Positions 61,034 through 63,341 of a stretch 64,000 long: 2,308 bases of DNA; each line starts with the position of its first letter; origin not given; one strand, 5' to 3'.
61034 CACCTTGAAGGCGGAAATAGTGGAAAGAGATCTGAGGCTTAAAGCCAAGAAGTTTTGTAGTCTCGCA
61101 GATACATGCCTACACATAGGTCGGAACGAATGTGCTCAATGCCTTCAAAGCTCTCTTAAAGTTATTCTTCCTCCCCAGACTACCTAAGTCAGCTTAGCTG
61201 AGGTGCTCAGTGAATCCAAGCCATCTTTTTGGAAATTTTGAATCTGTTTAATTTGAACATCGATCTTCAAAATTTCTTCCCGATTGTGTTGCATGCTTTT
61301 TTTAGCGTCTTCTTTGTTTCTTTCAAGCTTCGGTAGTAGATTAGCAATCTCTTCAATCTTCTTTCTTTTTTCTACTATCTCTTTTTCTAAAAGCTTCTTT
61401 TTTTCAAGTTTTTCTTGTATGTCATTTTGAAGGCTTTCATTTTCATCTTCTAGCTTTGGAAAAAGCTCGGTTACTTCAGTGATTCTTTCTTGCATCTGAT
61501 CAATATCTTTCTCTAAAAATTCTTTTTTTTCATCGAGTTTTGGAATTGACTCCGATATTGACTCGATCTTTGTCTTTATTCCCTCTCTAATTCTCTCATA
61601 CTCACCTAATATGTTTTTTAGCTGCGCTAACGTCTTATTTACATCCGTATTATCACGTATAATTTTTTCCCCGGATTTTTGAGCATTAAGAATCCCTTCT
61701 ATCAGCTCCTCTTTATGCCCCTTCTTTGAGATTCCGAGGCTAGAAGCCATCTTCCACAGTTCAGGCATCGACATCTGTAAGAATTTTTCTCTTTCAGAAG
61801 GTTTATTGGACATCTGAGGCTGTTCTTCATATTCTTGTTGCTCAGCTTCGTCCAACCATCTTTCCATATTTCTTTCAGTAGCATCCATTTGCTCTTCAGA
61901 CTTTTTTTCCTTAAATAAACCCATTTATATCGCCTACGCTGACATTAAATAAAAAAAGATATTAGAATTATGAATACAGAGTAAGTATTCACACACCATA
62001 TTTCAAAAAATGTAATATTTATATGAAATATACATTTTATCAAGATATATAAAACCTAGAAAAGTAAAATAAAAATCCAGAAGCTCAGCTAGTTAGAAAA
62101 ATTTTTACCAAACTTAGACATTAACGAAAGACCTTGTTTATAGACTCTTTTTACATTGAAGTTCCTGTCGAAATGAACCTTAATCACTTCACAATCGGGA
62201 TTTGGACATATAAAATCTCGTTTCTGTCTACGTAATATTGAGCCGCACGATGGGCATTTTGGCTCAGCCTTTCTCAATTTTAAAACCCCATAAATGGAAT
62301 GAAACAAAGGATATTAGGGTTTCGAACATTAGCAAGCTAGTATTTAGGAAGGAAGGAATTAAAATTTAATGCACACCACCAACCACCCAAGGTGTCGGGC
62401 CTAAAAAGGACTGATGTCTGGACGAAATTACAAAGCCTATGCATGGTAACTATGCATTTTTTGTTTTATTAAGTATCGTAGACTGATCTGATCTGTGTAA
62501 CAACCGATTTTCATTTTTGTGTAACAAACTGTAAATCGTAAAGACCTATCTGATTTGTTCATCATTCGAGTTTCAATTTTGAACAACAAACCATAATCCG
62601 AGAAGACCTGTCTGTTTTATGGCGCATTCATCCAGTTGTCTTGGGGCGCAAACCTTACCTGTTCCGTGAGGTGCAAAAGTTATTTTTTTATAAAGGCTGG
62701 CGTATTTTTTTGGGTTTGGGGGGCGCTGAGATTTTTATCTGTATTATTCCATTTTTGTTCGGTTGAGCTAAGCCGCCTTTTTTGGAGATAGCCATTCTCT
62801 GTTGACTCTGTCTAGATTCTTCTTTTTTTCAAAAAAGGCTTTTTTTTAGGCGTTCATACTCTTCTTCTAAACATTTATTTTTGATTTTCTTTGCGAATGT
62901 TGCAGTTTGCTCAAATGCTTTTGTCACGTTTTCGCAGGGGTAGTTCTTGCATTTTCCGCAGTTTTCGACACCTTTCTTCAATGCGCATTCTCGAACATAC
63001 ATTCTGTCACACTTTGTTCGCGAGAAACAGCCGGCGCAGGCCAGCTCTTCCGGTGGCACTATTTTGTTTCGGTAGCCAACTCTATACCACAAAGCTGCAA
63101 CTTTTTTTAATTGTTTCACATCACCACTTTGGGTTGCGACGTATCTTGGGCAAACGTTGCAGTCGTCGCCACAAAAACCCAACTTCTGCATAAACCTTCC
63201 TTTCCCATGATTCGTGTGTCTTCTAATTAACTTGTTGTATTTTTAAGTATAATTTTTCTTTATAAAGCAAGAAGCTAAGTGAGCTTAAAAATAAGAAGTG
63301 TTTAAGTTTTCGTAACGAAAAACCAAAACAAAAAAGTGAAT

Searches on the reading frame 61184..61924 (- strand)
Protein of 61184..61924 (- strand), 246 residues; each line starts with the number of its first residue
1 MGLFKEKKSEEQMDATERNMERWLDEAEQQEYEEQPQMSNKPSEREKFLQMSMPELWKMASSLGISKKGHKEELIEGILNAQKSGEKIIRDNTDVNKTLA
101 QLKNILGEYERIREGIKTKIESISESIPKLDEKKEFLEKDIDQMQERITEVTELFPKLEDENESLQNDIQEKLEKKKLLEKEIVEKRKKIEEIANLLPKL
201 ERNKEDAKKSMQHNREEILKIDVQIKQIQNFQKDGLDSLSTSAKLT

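Call 59: search_protein_families(library=ncbifam, proteins=[window:61184-61924:-], max_evalue=0.01)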
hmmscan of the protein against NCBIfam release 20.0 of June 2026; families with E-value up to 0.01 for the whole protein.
window:61184-61924:- (246 aa): 4 families
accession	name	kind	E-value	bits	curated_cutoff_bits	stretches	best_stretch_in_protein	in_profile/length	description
TIGR02168.1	SMC_prok_B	equivalog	2e-06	25.9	567.35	1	10-229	727-944/1181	chromosome segregation protein SMC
TIGR04523.1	Mplasa_alph_rch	subfamily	1.2e-05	23.5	270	1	71-233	424-585/745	helix-rich protein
TIGR02169.1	SMC_prok_A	equivalog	0.00042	18.1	729.4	1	7-229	674-896/1165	chromosome segregation protein SMC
NF002572.0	PRK02224.1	equivalog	0.002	16.5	1087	1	66-231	317-441/888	DNA double-strand break repair ATPase Rad50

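Call 91: search_protein_families(library=pfam, proteins=[window:61184-61924:-], max_evalue=0.001)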
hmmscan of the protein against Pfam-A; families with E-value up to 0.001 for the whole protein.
window:61184-61924:- (246 aa): 0 families

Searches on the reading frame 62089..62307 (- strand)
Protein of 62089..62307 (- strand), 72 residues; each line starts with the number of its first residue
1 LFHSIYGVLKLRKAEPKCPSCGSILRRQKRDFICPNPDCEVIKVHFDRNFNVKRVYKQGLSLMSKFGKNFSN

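Call 59: search_protein_families(library=ncbifam, proteins=[window:62089-62307:-], max_evalue=0.01)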
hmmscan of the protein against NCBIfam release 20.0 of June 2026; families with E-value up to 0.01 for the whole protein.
window:62089-62307:- (72 aa): 2 families
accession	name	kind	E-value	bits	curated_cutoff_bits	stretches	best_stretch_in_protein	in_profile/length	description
NF011481.0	PRK14890.1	equivalog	0.0034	17.4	61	1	13-42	7-38/61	putative Zn-ribbon RNA-binding protein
TIGR00575.1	dnlj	equivalog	0.0064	14.9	444.45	1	16-45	393-424/652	NAD-dependent DNA ligase LigA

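Call 91: search_protein_families(library=pfam, proteins=[window:62089-62307:-], max_evalue=0.001)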
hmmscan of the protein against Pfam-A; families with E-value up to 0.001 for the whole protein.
window:62089-62307:- (72 aa): 1 family
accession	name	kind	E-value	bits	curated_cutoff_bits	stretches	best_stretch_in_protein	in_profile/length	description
PF03119.21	DNA_ligase_ZBD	-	0.00086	19.6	25.8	0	17-39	1-25/27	NAD-dependent DNA ligase C4 zinc finger domain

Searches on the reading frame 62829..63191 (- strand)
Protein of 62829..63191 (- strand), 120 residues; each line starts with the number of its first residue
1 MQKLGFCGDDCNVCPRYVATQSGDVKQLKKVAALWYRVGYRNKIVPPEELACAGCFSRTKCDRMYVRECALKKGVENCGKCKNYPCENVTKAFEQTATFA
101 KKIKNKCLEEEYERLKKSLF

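Call 91: search_protein_families(library=pfam, proteins=[window:62829-63191:-], max_evalue=0.001)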
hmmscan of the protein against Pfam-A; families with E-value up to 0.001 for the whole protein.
window:62829-63191:- (120 aa): 1 family
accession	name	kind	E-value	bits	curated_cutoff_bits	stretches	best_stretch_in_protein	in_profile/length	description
PF12675.12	DUF3795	-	4.9e-14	53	22.6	1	5-90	3-82/83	Protein of unknown function (DUF3795)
